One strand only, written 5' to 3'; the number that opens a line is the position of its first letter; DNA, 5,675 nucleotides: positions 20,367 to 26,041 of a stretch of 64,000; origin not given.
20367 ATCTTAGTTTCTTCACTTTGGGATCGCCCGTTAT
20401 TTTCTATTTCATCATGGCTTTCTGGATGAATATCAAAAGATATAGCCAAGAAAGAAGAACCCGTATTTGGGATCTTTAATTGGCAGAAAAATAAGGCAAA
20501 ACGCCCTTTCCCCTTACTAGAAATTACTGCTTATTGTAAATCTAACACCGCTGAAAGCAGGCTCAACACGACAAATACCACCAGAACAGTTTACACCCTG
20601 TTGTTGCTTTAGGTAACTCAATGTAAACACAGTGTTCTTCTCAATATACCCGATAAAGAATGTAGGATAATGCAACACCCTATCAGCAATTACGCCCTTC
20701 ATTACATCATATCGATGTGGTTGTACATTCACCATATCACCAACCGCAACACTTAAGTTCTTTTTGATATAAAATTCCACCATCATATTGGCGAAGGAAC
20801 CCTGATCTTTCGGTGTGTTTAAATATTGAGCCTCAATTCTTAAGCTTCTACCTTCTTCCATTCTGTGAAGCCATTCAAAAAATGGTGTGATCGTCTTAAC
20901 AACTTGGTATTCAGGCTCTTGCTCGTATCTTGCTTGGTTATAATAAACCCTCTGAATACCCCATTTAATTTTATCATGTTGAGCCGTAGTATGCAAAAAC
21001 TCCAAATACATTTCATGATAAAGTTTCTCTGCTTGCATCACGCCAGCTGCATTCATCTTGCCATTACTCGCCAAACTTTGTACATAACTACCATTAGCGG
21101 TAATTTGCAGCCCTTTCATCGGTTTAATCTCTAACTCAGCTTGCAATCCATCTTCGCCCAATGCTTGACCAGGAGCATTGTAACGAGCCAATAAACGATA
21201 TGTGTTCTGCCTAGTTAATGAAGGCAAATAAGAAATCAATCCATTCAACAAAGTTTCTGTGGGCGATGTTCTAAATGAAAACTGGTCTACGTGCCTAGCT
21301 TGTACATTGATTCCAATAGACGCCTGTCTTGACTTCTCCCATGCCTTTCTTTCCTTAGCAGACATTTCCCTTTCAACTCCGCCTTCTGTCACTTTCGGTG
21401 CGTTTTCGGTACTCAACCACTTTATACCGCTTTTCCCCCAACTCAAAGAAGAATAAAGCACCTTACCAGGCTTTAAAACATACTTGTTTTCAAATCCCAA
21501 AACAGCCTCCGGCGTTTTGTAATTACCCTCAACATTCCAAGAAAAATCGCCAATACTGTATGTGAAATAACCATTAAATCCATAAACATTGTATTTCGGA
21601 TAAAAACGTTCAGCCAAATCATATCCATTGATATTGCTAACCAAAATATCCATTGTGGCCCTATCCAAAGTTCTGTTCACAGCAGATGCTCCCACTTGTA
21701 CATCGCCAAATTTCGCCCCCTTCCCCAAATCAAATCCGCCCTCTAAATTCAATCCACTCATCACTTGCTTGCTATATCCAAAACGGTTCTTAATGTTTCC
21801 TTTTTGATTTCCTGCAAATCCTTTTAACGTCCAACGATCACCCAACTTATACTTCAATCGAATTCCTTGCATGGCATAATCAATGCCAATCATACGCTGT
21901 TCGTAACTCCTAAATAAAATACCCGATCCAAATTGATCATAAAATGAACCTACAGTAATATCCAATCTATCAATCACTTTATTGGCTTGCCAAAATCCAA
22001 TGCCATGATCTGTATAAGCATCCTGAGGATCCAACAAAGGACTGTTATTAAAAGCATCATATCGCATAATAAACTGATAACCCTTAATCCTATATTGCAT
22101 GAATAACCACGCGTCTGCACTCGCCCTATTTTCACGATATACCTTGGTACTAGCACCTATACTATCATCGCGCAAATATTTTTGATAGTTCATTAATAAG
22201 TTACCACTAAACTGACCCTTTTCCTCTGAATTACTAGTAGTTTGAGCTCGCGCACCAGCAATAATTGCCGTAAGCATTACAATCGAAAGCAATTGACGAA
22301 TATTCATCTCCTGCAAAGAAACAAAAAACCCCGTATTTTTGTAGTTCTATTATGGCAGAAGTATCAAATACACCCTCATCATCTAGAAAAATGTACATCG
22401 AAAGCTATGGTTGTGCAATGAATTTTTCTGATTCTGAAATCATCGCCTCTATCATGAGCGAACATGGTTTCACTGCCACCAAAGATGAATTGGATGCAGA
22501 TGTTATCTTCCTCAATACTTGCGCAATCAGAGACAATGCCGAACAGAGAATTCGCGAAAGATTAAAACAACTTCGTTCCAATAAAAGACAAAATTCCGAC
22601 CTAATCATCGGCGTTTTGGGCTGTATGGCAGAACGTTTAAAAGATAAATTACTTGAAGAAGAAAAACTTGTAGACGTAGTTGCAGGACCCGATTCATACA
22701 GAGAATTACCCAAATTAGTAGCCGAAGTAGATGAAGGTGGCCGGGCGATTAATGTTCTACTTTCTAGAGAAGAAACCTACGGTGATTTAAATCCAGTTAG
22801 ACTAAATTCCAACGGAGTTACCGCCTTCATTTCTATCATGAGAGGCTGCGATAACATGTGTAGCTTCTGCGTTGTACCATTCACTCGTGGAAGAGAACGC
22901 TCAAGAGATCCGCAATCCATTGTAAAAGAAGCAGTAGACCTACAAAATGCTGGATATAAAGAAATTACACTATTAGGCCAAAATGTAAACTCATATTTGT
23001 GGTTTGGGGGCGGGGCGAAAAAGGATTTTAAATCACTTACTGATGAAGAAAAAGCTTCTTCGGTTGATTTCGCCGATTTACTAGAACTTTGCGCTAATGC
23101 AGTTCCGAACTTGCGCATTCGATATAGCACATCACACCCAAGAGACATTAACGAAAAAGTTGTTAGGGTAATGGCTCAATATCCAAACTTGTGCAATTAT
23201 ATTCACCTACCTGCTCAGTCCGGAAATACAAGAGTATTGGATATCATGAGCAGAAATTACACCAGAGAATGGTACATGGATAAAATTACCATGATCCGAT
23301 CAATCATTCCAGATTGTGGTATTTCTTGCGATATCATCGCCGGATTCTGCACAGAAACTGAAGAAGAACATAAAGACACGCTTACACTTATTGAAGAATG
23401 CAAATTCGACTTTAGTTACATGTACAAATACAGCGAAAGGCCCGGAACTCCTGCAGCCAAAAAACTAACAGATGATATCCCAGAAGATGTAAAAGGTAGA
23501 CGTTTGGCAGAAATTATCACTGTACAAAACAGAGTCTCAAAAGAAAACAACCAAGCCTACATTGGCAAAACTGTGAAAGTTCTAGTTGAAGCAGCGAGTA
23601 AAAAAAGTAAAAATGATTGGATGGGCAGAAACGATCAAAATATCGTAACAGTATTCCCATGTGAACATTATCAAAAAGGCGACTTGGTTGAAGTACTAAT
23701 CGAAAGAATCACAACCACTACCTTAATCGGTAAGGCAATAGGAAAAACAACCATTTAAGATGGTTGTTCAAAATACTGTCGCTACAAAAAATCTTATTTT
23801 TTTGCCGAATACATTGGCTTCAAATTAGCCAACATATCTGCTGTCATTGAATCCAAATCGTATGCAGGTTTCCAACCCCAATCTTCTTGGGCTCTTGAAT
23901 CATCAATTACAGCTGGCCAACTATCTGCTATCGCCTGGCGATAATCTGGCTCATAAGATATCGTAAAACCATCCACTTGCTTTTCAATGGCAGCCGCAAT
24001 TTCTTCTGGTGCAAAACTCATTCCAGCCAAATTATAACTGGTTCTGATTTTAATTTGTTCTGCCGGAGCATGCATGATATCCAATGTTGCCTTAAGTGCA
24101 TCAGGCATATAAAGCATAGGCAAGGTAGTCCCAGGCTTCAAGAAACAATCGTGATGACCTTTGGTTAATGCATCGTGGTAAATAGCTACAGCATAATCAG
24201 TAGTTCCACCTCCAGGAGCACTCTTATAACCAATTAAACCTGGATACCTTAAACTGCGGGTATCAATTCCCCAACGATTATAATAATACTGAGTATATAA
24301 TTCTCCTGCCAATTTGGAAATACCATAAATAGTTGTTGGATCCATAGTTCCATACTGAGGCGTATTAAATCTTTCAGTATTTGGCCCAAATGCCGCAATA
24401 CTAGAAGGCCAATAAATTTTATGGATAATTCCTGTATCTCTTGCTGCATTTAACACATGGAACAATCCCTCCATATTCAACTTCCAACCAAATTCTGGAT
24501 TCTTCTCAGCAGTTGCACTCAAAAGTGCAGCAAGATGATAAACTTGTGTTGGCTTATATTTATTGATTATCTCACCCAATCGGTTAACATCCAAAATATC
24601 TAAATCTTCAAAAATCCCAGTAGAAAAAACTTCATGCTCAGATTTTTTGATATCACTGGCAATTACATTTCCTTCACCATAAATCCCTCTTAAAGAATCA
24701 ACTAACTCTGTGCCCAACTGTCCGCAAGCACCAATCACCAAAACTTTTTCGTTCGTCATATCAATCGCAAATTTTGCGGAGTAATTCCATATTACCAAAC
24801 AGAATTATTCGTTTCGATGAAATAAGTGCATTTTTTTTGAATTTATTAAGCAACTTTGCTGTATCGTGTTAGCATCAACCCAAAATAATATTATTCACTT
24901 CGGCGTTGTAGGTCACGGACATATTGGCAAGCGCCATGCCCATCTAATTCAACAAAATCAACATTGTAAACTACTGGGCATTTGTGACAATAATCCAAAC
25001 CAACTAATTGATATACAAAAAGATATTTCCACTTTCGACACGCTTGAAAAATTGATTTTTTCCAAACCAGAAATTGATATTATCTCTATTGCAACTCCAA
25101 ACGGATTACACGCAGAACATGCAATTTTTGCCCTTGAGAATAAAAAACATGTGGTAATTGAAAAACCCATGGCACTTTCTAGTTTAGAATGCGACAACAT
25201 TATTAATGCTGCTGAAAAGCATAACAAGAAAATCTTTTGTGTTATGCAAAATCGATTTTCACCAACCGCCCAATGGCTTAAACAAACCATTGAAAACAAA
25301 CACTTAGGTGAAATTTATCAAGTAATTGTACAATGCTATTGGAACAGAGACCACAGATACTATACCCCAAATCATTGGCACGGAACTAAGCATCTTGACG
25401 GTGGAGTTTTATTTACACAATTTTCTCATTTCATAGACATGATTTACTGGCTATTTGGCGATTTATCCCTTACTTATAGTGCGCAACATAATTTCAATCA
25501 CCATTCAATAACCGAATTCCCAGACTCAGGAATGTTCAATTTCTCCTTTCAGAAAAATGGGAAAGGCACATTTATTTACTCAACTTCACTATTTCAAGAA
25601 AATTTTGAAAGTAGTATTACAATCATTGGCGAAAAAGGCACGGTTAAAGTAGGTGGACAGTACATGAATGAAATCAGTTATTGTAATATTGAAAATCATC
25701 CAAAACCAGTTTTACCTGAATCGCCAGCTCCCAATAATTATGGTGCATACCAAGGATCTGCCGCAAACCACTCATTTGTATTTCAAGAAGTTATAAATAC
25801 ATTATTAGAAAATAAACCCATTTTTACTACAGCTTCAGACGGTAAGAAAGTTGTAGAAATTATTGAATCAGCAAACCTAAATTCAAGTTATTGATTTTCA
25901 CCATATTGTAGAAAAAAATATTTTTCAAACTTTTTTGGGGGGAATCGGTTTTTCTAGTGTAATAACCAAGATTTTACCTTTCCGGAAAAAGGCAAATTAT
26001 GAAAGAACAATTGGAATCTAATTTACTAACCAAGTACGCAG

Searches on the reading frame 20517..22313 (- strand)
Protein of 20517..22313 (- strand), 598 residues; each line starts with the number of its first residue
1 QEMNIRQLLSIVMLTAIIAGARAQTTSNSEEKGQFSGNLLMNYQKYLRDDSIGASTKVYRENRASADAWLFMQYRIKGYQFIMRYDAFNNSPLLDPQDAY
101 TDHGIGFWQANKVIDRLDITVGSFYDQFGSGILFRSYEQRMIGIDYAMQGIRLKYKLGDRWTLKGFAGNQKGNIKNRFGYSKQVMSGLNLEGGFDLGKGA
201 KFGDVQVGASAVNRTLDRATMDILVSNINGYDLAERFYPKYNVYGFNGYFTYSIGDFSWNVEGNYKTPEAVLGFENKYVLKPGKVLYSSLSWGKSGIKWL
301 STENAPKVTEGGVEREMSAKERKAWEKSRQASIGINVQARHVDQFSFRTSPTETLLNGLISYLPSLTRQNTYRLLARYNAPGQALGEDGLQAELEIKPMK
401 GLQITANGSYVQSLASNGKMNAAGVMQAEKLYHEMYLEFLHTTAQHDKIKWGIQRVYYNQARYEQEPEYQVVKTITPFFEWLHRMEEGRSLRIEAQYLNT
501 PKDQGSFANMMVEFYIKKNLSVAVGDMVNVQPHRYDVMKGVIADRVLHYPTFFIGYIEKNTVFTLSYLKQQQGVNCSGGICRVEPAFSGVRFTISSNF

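Call 35: search_protein_families(library=ncbifam, max_evalue=1, proteins=[window:20517-22313:-])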
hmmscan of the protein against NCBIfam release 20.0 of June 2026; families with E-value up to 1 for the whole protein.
window:20517-22313:- (598 aa): 0 families

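Call 86: search_protein_families(library=pfam, max_evalue=0.01, proteins=[window:20517-22313:-])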
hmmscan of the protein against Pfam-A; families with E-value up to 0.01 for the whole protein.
window:20517-22313:- (598 aa): 1 family
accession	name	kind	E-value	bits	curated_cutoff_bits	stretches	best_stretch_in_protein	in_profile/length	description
PF19494.5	DUF6029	-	8e-102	342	27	2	330-598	264-538/538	Family of unknown function (DUF6029)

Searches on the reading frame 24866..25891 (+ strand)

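Call 3: search_protein_families(library=pfam, max_evalue=1, proteins=[window:24866-25891:+])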
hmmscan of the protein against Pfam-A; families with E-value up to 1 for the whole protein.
window:24866-25891:+ (342 aa): 8 families
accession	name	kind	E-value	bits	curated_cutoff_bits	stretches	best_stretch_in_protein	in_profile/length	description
PF01408.29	GFO_IDH_MocA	-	1.7e-28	100.1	24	1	10-124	1-117/120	Oxidoreductase family, NAD-binding Rossmann fold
PF22725.1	GFO_IDH_MocA_C3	-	3.7e-18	66.1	27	1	136-260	2-123/124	GFO/IDH/MocA C-terminal domain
PF02894.22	GFO_IDH_MocA_C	-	2.7e-16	60.5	22.9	1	139-336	1-206/218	Oxidoreductase family, C-terminal alpha/beta domain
PF03447.22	NAD_binding_3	-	2.9e-06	28.4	24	1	16-124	1-114/116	Homoserine dehydrogenase, NAD binding domain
PF01113.26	DapB_N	-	0.0026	18.3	25.6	1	12-98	3-96/124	Dihydrodipicolinate reductase, N-terminus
PF02826.25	2-Hacid_dh_C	-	0.0038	17.1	25.1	1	11-87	38-109/178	D-isomer specific 2-hydroxyacid dehydrogenase, NAD binding domain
PF22685.1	Gal80p_C-like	-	0.0085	16.7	29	1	136-266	4-137/152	Gal80p, C-terminal domain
PF01118.30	Semialdhyde_dh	-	0.15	12.9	26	1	13-97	3-94/121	Semialdehyde dehydrogenase, NAD binding domain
